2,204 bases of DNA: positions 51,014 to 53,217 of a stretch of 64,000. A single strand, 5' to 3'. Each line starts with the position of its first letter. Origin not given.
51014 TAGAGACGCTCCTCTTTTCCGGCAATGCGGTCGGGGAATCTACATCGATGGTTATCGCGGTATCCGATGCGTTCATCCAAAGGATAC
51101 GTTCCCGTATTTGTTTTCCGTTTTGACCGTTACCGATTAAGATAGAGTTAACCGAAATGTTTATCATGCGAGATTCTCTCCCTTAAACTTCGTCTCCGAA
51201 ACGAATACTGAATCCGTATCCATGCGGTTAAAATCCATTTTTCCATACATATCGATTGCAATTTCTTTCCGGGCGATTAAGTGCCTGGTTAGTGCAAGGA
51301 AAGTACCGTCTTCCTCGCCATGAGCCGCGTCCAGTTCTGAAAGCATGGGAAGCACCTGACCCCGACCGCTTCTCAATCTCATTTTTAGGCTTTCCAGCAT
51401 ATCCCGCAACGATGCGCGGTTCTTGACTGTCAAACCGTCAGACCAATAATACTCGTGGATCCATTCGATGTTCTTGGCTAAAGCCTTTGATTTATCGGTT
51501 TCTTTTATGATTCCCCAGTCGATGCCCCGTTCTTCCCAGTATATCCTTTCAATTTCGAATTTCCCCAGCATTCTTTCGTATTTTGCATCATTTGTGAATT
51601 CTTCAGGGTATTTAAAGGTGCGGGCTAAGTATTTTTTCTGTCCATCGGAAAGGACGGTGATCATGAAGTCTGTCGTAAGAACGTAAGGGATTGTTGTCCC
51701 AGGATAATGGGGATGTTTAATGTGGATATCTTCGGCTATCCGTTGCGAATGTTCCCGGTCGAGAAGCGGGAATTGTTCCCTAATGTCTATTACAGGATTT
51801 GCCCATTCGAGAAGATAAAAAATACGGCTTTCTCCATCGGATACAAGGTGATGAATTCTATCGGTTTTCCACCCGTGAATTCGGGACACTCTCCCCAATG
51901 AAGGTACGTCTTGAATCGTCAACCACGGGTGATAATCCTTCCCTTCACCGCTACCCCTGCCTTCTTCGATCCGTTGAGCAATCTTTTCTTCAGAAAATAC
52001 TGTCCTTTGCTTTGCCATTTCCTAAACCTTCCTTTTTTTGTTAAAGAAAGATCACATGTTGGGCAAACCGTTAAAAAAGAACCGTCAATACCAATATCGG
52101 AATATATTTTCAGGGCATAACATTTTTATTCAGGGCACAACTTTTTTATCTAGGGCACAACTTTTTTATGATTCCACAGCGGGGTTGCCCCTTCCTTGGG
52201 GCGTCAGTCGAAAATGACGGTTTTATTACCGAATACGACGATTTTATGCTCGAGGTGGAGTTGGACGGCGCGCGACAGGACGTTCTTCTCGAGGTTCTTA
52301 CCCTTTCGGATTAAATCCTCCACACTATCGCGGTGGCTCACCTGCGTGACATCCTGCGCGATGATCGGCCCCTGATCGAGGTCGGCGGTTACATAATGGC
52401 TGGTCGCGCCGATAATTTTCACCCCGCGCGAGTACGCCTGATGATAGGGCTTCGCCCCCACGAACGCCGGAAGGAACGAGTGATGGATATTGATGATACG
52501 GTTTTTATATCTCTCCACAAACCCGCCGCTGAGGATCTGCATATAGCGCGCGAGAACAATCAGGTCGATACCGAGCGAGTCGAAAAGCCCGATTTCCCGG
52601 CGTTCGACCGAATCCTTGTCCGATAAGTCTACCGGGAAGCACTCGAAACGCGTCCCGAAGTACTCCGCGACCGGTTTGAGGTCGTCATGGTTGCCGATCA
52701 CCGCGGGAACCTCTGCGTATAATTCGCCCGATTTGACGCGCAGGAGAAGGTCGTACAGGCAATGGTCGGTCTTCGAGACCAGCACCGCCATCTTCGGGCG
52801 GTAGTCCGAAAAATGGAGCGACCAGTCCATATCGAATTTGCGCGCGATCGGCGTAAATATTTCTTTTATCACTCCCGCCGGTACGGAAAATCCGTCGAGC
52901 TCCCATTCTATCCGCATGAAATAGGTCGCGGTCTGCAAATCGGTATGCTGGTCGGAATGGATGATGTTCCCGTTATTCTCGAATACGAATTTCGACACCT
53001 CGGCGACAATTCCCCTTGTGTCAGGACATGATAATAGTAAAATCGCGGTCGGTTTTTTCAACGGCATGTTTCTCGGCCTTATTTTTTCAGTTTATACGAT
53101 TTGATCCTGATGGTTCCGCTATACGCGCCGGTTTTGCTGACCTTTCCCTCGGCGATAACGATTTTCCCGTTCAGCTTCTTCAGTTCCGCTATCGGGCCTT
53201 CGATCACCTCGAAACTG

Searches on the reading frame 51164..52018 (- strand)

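Call 40: search_protein_families(library=pfam, proteins=[window:51164-52018:-], max_evalue=0.001)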
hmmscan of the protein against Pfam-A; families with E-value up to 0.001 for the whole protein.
window:51164-52018:- (284 aa): 2 families
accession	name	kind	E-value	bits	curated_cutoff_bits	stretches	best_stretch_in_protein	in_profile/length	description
PF08722.17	Tn7_TnsA-like_N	-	1.5e-17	64.3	26.5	1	75-173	3-85/85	TnsA-like endonuclease N terminal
PF08721.17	Tn7_Tnp_TnsA_C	-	1.4e-12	48.4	23.4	1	178-257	4-83/83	TnsA endonuclease C terminal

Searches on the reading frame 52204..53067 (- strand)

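Call 85: search_protein_families(library=pfam, proteins=[window:52204-53067:-], max_evalue=1)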
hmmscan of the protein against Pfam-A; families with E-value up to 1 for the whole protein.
window:52204-53067:- (287 aa): 3 families
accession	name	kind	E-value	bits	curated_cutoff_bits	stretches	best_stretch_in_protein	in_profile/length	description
PF00551.24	Formyl_trans_N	-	4.7e-41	141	26.1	1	92-268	2-181/181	Formyl transferase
PF01842.31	ACT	-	6.7e-07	29.4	27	1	9-51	2-44/66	ACT domain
PF24914.1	ACR10_N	-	0.011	15.6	27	1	9-45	12-48/80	ACT domain-containing protein ACR10, N-terminal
